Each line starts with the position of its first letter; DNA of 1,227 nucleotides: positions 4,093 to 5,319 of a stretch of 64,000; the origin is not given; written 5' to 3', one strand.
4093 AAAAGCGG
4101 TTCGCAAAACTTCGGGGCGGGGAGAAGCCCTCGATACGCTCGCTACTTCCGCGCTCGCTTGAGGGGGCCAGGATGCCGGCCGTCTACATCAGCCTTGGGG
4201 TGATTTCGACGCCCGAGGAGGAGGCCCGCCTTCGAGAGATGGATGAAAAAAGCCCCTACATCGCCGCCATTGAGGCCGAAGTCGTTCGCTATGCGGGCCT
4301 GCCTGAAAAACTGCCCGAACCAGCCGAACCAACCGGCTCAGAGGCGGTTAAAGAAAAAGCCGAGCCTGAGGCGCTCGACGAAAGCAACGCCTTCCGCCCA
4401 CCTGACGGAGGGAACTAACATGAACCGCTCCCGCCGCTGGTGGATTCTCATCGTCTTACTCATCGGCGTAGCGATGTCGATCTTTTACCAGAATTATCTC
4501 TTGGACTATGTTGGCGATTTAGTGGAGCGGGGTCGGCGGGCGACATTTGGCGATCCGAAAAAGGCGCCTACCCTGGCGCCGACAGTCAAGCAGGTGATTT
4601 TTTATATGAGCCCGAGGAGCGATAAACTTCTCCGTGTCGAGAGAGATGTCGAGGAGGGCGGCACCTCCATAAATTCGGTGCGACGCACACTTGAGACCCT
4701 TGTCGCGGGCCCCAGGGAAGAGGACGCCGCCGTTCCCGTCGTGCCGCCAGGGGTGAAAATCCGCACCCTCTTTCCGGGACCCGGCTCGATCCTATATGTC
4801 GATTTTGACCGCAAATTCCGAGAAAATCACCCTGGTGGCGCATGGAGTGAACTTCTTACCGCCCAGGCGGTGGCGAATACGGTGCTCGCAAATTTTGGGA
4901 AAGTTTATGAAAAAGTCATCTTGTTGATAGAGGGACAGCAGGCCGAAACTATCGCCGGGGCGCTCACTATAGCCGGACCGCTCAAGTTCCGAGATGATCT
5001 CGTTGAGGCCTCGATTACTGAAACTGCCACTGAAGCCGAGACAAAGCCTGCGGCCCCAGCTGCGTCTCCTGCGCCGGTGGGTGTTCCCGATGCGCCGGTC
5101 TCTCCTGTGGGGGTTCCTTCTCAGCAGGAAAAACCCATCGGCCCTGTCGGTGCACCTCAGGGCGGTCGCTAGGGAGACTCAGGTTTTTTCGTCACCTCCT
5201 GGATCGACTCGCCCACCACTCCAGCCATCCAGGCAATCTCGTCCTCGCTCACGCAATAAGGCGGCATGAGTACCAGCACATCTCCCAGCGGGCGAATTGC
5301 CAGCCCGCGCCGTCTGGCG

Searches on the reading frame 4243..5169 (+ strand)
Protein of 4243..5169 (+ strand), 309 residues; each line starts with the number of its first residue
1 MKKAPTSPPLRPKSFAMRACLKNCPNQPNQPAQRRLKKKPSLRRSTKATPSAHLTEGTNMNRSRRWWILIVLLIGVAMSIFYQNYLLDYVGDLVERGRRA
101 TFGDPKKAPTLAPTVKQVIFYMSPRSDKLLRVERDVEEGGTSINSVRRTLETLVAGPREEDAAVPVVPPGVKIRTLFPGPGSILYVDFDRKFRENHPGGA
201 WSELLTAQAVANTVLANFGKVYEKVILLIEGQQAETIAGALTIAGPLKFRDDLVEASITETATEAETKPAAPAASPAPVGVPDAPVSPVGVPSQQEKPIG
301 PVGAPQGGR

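Call 48: search_protein_families(library=pfam, proteins=[window:4243-5169:+], max_evalue=0.001)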
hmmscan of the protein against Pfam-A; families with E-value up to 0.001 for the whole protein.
window:4243-5169:+ (309 aa): 1 family
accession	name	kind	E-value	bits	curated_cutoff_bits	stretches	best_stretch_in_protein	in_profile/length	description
PF10646.14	Germane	-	7.7e-13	49.5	23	1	120-234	3-116/117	Sporulation and spore germination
